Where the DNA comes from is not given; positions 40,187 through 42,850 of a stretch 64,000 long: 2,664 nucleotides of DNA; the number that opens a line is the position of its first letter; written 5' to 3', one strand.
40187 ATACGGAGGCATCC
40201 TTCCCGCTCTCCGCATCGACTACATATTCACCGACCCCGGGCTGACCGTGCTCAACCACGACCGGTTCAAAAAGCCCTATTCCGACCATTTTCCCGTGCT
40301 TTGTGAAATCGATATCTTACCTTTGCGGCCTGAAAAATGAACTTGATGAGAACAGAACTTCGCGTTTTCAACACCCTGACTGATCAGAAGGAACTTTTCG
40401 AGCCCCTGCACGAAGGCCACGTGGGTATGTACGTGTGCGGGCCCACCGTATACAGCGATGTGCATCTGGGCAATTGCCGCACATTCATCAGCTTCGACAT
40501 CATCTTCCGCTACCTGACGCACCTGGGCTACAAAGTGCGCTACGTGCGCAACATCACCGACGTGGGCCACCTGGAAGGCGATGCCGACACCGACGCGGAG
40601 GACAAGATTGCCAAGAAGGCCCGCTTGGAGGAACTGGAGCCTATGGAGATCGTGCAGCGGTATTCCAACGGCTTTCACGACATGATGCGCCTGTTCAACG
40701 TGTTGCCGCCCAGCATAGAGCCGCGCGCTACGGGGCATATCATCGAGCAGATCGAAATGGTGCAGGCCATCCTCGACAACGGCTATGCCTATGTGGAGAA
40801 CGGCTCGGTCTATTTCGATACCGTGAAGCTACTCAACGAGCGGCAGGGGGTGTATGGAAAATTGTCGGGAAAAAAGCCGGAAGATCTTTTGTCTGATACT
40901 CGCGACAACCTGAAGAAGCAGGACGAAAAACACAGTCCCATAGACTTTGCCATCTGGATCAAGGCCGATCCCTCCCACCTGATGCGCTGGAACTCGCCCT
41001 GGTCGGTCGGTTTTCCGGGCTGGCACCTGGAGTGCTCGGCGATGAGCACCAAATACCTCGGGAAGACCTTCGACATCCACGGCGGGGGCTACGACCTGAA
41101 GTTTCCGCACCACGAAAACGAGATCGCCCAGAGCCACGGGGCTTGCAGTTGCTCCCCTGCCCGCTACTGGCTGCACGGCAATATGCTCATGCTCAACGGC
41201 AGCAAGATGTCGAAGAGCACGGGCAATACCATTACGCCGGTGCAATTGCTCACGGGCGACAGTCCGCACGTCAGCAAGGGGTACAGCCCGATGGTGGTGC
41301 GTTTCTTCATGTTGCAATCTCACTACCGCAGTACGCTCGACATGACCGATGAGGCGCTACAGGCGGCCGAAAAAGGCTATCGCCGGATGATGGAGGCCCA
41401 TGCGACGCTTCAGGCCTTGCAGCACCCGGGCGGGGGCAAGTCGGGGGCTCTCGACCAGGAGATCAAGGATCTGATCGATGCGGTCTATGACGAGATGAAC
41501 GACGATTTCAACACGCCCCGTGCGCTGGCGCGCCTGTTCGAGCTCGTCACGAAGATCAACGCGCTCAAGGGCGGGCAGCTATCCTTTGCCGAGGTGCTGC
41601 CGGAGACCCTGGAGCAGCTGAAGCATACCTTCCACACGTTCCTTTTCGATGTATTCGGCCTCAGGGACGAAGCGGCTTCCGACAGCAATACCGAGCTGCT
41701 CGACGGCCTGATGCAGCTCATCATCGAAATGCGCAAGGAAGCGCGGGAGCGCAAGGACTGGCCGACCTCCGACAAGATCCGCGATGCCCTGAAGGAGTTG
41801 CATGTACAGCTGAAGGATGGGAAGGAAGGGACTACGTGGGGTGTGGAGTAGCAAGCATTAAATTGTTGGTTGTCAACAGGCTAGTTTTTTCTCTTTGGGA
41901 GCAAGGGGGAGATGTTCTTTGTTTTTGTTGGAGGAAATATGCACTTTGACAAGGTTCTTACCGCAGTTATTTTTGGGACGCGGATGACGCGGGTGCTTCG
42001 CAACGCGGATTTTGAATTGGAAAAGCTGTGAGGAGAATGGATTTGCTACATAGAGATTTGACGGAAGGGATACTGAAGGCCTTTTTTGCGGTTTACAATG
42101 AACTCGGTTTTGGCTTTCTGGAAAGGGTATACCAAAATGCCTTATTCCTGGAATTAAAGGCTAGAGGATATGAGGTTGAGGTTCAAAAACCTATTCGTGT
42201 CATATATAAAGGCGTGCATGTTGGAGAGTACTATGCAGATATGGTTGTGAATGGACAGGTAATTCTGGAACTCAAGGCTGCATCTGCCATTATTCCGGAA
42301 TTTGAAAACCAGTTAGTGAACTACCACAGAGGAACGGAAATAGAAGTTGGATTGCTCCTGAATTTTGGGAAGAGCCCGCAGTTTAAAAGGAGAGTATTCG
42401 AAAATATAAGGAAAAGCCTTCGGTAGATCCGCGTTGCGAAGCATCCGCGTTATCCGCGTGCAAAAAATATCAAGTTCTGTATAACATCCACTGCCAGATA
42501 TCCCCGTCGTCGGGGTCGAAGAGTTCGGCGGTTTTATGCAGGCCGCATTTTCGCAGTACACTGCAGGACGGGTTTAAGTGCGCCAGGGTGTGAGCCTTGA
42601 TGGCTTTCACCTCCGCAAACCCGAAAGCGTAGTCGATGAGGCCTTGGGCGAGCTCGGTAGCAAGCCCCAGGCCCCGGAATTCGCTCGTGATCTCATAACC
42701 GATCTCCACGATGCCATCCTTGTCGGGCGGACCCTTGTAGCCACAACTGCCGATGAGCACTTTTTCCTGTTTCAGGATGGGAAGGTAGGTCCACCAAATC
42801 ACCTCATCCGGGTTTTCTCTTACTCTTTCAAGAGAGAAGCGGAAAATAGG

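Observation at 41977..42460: GxxExxY nuclease-fold gene nested exactly between the arms of a 34-bp inverted repeat: possible selfish cassette inside an intergenic hairpin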

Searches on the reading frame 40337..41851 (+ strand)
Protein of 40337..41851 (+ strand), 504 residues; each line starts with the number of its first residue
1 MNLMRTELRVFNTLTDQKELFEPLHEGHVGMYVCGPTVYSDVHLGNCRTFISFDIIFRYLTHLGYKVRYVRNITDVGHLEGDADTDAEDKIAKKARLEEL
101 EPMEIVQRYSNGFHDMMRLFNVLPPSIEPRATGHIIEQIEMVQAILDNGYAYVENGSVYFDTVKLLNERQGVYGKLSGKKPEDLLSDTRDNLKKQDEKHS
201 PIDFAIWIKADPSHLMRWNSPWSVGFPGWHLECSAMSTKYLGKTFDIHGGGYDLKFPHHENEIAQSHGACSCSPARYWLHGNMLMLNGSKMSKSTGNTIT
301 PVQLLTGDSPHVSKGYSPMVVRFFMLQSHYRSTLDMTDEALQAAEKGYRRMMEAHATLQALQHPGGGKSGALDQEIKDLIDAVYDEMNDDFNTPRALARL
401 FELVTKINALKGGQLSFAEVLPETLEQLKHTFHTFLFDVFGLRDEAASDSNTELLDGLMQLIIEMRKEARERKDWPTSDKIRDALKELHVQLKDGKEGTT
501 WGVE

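Call 4: search_protein_families(library=pfam, proteins=[window:40337-41851:+], max_evalue=0.01)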
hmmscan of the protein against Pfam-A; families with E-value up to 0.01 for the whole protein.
window:40337-41851:+ (504 aa): 6 families
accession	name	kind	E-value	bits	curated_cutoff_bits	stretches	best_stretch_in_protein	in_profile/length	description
PF01406.26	tRNA-synt_1e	-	1.5e-98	330.3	27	1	21-345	2-300/301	tRNA synthetases class I (C) catalytic domain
PF09190.17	DALR_2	-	1.2e-13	51.8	22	1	383-442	2-55/57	DALR domain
PF09334.17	tRNA-synt_1g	-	8.8e-08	31.7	20.1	1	40-159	12-121/391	tRNA synthetases class I (M)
PF00133.28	tRNA-synt_1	-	3.1e-05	23.4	22.7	1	278-334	363-411/414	tRNA synthetases class I (I, L, M and V)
PF01921.24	tRNA-synt_1f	-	8.5e-05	22.1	27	0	285-355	276-339/360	tRNA synthetases class I (K)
PF23493.1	CysS_C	-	0.0002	21.8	23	1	464-501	13-50/51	Cysteinyl-tRNA ligase anticodon binding domain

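Call 30: find_homologous_proteins(query=window:40337-41848:+, max_evalue=1e-100)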
Query window:40337-41848:+ (504 aa): 8000 proteins with E <= 1e-100 among 8000 candidates; the best 120 are listed.
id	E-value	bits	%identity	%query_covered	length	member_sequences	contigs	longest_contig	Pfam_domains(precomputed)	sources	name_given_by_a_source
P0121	0.0e+0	1176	100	100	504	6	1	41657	PF09334.18,PF01406.26,PF09190.18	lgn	-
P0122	0.0e+0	1144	97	100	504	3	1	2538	PF09334.18,PF01406.26,PF09190.18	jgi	jgi:cysteinyl-tRNA synthetase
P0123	0.0e+0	1019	87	99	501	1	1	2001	PF09334.18,PF01406.26,PF01921.25,PF00133.29,PF09190.18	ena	-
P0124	0.0e+0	1012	85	99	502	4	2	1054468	PF09334.18,PF01406.26,PF09190.18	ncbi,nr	ncbi:MAG: cysteine--tRNA ligase [Saprospirales bacterium]|nr:cysteine--tRNA ligase [Saprospirales ba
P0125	2.2e-297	1005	84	99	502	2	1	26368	PF09334.18,PF01406.26,PF00133.29,PF09190.18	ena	-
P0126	1.1e-295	999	86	99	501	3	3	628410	PF09334.18,PF01406.26,PF09190.18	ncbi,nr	ncbi:MAG: cysteine--tRNA ligase [Saprospirales bacterium]|nr:cysteine--tRNA ligase [Saprospirales ba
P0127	1.1e-293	993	84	99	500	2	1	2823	PF09334.18,PF01406.26,PF09190.18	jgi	jgi:cysteinyl-tRNA synthetase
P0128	2.5e-293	992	84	99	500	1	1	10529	PF01406.26,PF23493.2,PF09190.18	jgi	-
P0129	1.5e-289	979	82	99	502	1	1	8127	PF09334.18,PF01406.26,PF09190.18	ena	-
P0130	8.6e-274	927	78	99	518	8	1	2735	PF09334.18,PF01406.26,PF09190.18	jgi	jgi:cysteinyl-tRNA synthetase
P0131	4.5e-272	922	76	99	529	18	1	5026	PF09334.18,PF01406.26,PF23493.2,PF09190.18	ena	-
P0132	4.6e-266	902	75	99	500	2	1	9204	PF09334.18,PF01406.26,PF23493.2,PF01921.25,PF00133.29,PF09190.18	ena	-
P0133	8.2e-265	898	74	99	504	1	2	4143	PF09334.18,PF01406.26,PF09190.18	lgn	-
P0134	1.8e-263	893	75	99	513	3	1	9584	PF09334.18,PF01406.26,PF23493.2,PF09190.18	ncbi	-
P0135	3.2e-262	889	74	99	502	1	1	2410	PF09334.18,PF01406.26,PF09190.18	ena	-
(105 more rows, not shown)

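Call 32: find_encoding_contigs(protein=P0124, flank=4000, max_places=2)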
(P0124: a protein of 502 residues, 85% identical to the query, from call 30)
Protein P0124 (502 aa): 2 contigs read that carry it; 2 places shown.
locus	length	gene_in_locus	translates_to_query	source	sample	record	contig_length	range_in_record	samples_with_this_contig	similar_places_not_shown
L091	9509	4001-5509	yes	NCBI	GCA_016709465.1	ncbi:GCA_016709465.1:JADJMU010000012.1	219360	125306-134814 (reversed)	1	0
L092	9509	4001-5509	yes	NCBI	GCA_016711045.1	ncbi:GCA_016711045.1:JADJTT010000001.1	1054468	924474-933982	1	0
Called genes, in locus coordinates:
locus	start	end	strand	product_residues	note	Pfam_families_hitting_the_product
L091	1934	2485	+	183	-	PF01694:Rhomboid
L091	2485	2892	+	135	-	PF20216:DUF6576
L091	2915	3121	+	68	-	PF28535:DUF8431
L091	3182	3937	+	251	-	PF03372:Exo_endo_phos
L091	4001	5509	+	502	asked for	PF01406:tRNA-synt_1e, PF09334:tRNA-synt_1g (faint), PF09190:DALR_2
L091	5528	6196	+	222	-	PF09365:DUF2461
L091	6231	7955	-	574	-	-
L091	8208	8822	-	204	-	PF13489:Methyltransf_23, PF08241:Methyltransf_11, PF08242:Methyltransf_12, PF13649:Methyltransf_25, PF13847:Methyltransf_31 (weak)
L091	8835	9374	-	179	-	PF13302:Acetyltransf_3, PF00583:Acetyltransf_1 (weak)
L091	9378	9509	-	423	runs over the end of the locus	PF01566:Nramp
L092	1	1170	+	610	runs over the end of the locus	PF02518:HATPase_c, PF13589:HATPase_c_3, PF01119:DNA_mis_repair, PF08676:MutL_C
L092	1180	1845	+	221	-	PF01694:Rhomboid, PF08551:DUF1751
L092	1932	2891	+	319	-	PF01694:Rhomboid, PF20216:DUF6576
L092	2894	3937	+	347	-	PF28535:DUF8431, PF03372:Exo_endo_phos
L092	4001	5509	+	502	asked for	PF01406:tRNA-synt_1e, PF09334:tRNA-synt_1g (faint), PF09190:DALR_2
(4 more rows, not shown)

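Call 33: find_encoding_contigs(protein=P0126, flank=4000, max_places=2)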
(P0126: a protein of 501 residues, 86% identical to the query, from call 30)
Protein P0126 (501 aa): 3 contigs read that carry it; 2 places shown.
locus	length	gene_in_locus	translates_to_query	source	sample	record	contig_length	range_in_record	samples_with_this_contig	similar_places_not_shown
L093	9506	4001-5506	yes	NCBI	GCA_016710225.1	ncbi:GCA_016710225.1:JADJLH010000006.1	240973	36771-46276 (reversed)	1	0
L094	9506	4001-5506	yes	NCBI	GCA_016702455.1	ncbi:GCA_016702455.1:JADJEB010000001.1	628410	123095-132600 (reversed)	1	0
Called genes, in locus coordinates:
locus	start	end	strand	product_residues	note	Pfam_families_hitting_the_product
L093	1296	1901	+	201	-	PF01694:Rhomboid, PF08551:DUF1751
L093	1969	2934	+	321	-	PF01694:Rhomboid, PF20216:DUF6576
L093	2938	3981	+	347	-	PF28535:DUF8431, PF03372:Exo_endo_phos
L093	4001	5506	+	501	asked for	PF01406:tRNA-synt_1e, PF09334:tRNA-synt_1g (faint), PF09190:DALR_2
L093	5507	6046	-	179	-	-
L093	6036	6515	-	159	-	-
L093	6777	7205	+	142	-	PF00903:Glyoxalase, PF06983:3-dmu-9_3-mt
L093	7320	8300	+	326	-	PF01073:3Beta_HSD, PF01370:Epimerase, PF02719:Polysacc_synt_2, PF04321:RmlD_sub_bind, PF05368:NmrA, PF13460:NAD_binding_10, PF16363:GDP_Man_Dehyd, PF07993:NAD_binding_4, +1 more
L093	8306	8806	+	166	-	PF13302:Acetyltransf_3, PF13420:Acetyltransf_4, PF00583:Acetyltransf_1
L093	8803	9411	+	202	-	PF13489:Methyltransf_23 (weak), PF13649:Methyltransf_25, PF13847:Methyltransf_31 (weak), PF08241:Methyltransf_11, PF08242:Methyltransf_12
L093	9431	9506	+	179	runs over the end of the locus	PF13302:Acetyltransf_3, PF13420:Acetyltransf_4 (weak), PF00583:Acetyltransf_1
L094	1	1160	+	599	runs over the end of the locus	PF02518:HATPase_c, PF13589:HATPase_c_3, PF01119:DNA_mis_repair, PF08676:MutL_C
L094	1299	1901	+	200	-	PF08551:DUF1751, PF01694:Rhomboid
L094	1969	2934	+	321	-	PF01694:Rhomboid, PF20216:DUF6576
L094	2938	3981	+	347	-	PF28535:DUF8431, PF03372:Exo_endo_phos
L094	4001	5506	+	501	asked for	PF01406:tRNA-synt_1e, PF09334:tRNA-synt_1g (faint), PF09190:DALR_2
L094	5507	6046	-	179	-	-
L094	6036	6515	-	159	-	-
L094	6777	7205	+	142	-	PF00903:Glyoxalase, PF06983:3-dmu-9_3-mt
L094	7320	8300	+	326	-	PF01073:3Beta_HSD, PF01370:Epimerase, PF02719:Polysacc_synt_2, PF04321:RmlD_sub_bind, PF05368:NmrA, PF13460:NAD_binding_10, PF16363:GDP_Man_Dehyd, PF07993:NAD_binding_4, +1 more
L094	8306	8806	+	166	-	PF13302:Acetyltransf_3, PF13420:Acetyltransf_4, PF00583:Acetyltransf_1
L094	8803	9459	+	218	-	PF13489:Methyltransf_23 (weak), PF13847:Methyltransf_31 (weak), PF08241:Methyltransf_11, PF08242:Methyltransf_12, PF13649:Methyltransf_25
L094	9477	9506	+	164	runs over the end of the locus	PF13302:Acetyltransf_3, PF13420:Acetyltransf_4 (weak), PF00583:Acetyltransf_1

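Call 34: find_encoding_contigs(protein=P0122, flank=4000, max_places=2)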
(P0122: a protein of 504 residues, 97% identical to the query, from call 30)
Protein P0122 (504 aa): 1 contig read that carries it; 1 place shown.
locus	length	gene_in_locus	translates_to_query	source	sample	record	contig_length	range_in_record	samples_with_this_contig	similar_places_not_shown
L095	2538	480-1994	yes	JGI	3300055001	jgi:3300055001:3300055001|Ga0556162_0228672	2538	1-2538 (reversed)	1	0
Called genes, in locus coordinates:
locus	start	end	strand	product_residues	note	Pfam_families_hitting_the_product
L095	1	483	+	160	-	PF03372:Exo_endo_phos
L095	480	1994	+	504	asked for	PF01406:tRNA-synt_1e, PF09334:tRNA-synt_1g (faint), PF09190:DALR_2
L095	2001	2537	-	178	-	?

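Call 35: find_encoding_contigs(protein=P0125, flank=4000, max_places=2)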
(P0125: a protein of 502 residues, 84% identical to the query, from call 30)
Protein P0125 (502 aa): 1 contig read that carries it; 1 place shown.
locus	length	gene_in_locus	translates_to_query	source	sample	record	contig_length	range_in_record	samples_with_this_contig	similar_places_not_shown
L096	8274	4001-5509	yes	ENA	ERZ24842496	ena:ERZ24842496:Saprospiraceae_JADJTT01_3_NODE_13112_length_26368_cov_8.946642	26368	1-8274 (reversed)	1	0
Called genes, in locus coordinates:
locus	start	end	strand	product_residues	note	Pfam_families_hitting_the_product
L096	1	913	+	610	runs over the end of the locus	PF02518:HATPase_c, PF13589:HATPase_c_3, PF01119:DNA_mis_repair, PF08676:MutL_C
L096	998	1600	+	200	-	PF08551:DUF1751, PF01694:Rhomboid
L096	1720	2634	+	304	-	PF01694:Rhomboid, PF20216:DUF6576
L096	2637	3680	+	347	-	PF28535:DUF8431, PF03372:Exo_endo_phos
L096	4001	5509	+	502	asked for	PF00133:tRNA-synt_1 (faint), PF01406:tRNA-synt_1e, PF09334:tRNA-synt_1g (faint), PF09190:DALR_2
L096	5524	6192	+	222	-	PF09365:DUF2461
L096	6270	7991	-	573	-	-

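Call 75: find_encoding_contigs(protein=P0123, flank=3000, max_places=2)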
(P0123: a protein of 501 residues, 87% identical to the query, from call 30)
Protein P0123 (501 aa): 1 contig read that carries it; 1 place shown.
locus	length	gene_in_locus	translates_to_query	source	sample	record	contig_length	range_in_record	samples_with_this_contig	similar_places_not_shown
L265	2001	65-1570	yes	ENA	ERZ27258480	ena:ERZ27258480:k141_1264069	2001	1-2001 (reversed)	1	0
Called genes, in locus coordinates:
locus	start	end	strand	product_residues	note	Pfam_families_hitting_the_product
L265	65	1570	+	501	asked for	PF00133:tRNA-synt_1 (faint), PF01921:tRNA-synt_1f (faint), PF01406:tRNA-synt_1e, PF09334:tRNA-synt_1g (faint), PF09190:DALR_2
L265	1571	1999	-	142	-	?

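Call 76: find_encoding_contigs(protein=P0128, flank=3000, max_places=2)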
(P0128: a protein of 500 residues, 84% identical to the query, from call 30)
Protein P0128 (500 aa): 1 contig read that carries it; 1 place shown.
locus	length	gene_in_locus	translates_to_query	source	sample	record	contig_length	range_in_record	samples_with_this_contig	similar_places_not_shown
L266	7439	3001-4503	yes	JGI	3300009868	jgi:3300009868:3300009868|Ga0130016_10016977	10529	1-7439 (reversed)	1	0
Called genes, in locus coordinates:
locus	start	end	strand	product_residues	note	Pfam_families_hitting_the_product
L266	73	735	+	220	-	PF01694:Rhomboid, PF08551:DUF1751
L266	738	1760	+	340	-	PF01694:Rhomboid, PF20216:DUF6576 (weak)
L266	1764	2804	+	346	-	PF28535:DUF8431, PF03372:Exo_endo_phos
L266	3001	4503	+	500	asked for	PF01406:tRNA-synt_1e, PF09190:DALR_2, PF23493:CysS_C (faint)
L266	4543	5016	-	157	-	PF06983:3-dmu-9_3-mt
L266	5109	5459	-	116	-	PF01934:HepT-like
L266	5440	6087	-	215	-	PF01381:HTH_3, PF12844:HTH_19 (weak), PF13560:HTH_31, PF01909:NTP_transf_2, PF18765:Polbeta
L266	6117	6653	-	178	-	PF01872:RibD_C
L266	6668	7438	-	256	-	?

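Call 77: find_encoding_contigs(protein=P0129, flank=3000, max_places=2)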
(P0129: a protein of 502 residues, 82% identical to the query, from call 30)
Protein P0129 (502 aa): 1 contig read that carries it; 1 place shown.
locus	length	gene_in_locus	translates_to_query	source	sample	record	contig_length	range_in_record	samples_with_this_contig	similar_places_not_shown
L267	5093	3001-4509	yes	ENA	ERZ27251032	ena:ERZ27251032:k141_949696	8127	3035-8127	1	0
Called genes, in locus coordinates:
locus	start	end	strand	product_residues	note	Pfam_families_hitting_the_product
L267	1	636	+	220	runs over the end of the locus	PF01694:Rhomboid, PF08551:DUF1751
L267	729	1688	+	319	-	PF01694:Rhomboid, PF20216:DUF6576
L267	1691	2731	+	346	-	PF28535:DUF8431, PF03372:Exo_endo_phos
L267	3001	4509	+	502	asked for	PF01406:tRNA-synt_1e, PF09334:tRNA-synt_1g (faint), PF09190:DALR_2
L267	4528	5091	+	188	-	?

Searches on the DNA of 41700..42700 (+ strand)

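Call 21: search_rna_families(source=window, start=41700, end=42700, threshold=evalue, max_evalue=10)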
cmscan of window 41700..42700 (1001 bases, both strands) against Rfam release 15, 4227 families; matches with E-value up to 10: 2.
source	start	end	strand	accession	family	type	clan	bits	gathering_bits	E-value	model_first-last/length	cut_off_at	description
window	42500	42609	+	RF04219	HCV_J750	Cis-reg;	-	18.6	90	0.95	1-113/113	no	J750 non-coding RNA (containing SLSL761 and SL783)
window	42345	42416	+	RF01824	RUF20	Gene;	-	11.9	60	3.7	1-425/425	no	RNA of unknown function 20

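Call 106: search_rna_families(sources=[L048, L050, L012, L074, L029, L130, L131, L124], threshold=evalue, max_evalue=0.1)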
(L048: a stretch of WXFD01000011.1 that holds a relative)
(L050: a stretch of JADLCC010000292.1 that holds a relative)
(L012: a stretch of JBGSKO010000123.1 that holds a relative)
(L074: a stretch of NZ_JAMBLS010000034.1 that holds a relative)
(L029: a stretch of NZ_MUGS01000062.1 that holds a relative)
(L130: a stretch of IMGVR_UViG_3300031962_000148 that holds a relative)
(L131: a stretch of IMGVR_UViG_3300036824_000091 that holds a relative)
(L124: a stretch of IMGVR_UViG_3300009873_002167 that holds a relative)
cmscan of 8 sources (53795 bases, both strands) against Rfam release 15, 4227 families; matches with E-value up to 0.1: 7.
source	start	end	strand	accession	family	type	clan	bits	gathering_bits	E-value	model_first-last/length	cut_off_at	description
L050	3414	3518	+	RF03689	mir-5892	Gene; miRNA;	-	51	82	9.6e-08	1-90/90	no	mir-5892 microRNA precursor family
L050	3405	3525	-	RF04129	MIR4240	Gene; miRNA;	-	47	200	2.9e-07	1-206/206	no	MIR4240 microRNA precursor family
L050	3411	3519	-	RF04118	MIR9481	Gene; miRNA;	-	45.7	130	1.2e-06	1-135/135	no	MIR9481 microRNA precursor family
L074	6095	6170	-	RF03366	mir-3122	Gene; miRNA;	-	32.4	92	0.041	1-73/73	no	mir-3122 microRNA precursor family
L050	3414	3518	+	RF00833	mir-70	Gene; miRNA;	-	31.2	90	0.028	1-79/79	no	mir-70 microRNA precursor family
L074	6101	6208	+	RF03955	MIR2934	Gene; miRNA;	-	30.6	100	0.094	1-113/113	no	MIR2934 microRNA precursor family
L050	3410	3522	-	RF03283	mir-1010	Gene; miRNA;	-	27.8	70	0.065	1-93/93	no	mir-1010 microRNA precursor family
